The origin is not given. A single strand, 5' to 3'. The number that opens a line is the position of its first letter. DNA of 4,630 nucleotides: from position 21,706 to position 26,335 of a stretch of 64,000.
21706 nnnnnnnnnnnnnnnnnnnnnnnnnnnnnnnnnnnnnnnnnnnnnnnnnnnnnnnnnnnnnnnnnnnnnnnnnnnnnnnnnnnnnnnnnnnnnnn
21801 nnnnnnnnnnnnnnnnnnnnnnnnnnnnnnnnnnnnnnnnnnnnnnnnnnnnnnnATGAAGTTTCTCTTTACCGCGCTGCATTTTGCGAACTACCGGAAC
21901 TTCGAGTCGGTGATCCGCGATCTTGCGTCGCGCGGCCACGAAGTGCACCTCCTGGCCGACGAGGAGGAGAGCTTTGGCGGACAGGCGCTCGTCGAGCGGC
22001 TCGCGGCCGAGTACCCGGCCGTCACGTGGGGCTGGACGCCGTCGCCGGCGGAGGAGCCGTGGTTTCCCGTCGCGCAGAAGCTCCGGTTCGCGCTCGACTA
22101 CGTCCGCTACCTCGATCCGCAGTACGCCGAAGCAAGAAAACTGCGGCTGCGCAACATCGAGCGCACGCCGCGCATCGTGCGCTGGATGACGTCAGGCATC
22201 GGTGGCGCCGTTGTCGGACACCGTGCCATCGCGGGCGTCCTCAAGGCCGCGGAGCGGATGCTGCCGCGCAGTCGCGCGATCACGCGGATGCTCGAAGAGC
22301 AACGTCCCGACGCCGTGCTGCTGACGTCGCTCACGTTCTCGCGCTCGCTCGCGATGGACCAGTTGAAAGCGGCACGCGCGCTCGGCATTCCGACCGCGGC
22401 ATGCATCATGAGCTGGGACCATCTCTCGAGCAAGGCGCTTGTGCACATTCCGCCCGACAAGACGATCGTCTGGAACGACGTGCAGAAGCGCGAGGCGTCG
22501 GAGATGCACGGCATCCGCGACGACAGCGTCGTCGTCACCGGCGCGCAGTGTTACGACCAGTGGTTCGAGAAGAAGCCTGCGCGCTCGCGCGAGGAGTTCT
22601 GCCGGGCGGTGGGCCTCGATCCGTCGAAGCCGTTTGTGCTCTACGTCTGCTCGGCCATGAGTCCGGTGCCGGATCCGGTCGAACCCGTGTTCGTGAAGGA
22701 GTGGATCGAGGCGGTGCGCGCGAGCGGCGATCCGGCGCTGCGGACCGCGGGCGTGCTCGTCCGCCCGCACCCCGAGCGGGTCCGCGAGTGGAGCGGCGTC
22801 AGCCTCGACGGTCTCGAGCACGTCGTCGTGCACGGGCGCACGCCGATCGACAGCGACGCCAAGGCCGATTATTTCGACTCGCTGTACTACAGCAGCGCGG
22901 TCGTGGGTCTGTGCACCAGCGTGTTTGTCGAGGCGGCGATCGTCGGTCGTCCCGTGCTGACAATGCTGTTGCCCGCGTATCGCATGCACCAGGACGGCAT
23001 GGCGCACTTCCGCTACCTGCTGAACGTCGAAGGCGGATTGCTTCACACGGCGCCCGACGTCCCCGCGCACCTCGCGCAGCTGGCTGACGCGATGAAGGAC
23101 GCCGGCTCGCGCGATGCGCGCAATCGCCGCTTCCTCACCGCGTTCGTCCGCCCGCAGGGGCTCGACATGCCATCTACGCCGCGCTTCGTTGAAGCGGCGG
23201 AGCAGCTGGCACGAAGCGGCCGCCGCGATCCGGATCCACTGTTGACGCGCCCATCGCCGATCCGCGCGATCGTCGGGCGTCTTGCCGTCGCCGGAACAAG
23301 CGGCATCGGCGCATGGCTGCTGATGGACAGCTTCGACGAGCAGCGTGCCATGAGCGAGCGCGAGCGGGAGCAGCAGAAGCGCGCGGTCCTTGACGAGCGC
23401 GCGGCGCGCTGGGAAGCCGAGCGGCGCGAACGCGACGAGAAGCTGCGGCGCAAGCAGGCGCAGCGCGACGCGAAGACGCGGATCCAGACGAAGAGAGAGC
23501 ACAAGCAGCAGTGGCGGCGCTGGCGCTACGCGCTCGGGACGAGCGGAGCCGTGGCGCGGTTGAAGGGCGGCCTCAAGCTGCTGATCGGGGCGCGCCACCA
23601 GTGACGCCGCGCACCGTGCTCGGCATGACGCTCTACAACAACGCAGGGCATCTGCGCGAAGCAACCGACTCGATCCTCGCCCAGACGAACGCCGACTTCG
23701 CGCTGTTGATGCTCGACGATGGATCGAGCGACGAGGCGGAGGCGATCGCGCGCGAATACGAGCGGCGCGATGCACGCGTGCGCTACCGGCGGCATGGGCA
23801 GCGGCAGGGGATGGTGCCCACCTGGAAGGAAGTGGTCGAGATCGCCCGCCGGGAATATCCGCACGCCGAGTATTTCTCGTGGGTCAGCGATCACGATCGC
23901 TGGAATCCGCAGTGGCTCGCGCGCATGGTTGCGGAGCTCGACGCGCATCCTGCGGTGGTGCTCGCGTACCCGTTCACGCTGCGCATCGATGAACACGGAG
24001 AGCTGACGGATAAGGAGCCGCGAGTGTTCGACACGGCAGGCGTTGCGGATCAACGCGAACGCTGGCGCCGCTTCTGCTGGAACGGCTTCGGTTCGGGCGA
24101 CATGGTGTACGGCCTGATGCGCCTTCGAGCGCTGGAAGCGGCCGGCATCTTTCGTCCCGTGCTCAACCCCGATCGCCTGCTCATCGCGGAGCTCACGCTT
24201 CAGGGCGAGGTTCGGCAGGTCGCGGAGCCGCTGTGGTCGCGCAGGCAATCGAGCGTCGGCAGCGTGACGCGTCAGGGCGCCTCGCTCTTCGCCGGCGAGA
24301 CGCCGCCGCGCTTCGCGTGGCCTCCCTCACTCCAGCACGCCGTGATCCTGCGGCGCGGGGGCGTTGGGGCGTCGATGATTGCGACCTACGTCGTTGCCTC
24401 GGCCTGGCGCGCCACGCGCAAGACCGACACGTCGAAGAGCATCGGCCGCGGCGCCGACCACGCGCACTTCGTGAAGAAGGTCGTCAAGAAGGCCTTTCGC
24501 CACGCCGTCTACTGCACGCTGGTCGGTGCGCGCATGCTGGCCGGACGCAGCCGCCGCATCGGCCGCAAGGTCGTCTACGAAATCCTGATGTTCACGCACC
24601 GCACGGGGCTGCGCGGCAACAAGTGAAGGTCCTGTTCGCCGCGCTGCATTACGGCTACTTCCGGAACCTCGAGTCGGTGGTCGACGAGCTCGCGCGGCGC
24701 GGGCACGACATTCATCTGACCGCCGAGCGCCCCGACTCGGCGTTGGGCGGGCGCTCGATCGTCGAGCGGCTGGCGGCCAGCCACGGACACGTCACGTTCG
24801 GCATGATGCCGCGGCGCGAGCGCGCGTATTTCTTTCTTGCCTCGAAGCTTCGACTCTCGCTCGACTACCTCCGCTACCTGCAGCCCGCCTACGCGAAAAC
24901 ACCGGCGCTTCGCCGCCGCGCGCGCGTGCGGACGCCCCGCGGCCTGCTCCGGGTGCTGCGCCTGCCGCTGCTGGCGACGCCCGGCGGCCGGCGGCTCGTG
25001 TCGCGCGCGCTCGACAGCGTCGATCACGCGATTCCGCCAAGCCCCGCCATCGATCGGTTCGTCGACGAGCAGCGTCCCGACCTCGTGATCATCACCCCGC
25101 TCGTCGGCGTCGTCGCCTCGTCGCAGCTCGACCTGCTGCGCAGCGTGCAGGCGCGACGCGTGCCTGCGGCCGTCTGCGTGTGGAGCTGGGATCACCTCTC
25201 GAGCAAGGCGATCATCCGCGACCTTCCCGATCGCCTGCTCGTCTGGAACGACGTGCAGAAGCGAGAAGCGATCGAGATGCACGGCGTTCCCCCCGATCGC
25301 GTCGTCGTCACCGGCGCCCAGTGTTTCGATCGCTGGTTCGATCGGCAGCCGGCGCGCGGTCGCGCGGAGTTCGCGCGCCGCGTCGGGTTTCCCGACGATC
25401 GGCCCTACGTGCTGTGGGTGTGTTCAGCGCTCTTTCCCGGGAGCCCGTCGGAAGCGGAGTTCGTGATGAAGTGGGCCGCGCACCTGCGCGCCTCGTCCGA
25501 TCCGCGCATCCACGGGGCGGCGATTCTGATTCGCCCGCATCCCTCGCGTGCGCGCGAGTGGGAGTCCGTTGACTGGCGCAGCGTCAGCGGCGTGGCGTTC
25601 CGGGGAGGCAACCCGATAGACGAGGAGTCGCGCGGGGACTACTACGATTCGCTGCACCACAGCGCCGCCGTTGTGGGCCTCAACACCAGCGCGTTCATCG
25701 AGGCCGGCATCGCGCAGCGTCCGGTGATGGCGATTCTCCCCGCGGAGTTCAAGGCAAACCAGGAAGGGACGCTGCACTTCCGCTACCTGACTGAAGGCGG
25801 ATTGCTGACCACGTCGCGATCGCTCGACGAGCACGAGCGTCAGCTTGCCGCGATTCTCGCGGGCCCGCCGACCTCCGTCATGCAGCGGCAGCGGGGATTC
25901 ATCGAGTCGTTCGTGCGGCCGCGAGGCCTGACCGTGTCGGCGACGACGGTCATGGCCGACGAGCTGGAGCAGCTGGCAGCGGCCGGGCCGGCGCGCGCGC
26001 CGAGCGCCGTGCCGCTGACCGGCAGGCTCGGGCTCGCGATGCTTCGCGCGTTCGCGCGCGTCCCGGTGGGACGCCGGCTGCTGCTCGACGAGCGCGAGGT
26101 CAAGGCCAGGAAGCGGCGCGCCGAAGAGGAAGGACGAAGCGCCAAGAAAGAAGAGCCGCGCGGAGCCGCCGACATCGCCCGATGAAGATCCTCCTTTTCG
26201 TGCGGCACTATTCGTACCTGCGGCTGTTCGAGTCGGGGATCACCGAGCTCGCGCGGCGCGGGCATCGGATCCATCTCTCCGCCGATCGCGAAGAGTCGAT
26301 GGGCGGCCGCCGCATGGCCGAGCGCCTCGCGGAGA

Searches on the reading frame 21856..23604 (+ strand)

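Call 8: search_protein_families(library=pfam, proteins=[window:21856-23604:+], max_evalue=1)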
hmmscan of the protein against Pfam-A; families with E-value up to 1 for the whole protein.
window:21856-23604:+ (582 aa): 1 family
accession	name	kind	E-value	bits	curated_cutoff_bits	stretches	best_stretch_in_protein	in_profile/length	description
PF13439.12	Glyco_transf_4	-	0.00061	20.3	28.5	0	19-66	11-56/170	Glycosyltransferase Family 4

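Call 9: search_protein_families(library=ncbifam, proteins=[window:21856-23604:+], max_evalue=1)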
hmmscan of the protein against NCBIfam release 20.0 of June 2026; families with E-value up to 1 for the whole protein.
window:21856-23604:+ (582 aa): 3 families
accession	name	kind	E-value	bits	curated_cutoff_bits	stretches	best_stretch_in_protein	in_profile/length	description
NF046086.1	BFO_1060_trans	domain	1.4e-05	24.4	200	1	197-269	102-173/365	BFO_1060 family glycosyltransferase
NF049861.1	SCO2400_fam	subfamily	0.034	14.7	55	1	501-575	39-114/136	SCO2400 family protein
NF009675.0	PRK13196.1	equivalog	0.11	12.3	308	1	138-163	49-74/219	pyroglutamyl-peptidase I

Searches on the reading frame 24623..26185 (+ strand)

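Call 8: search_protein_families(library=pfam, proteins=[window:24623-26185:+], max_evalue=1)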
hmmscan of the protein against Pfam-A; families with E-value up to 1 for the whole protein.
window:24623-26185:+ (520 aa): 2 families
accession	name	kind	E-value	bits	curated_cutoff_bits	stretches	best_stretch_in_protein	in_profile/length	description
PF13439.12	Glyco_transf_4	-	0.012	16.1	28.5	1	18-147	10-148/170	Glycosyltransferase Family 4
PF06925.17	MGDG_synth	-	0.069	13.7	25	1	143-231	81-166/169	Monogalactosyldiacylglycerol (MGDG) synthase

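Call 9: search_protein_families(library=ncbifam, proteins=[window:24623-26185:+], max_evalue=1)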
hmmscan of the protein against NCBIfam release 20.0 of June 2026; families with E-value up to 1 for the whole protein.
window:24623-26185:+ (520 aa): 1 family
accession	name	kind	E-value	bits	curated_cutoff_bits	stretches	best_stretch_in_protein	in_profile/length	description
NF046086.1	BFO_1060_trans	domain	4.1e-05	22.9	200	1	202-269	105-171/365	BFO_1060 family glycosyltransferase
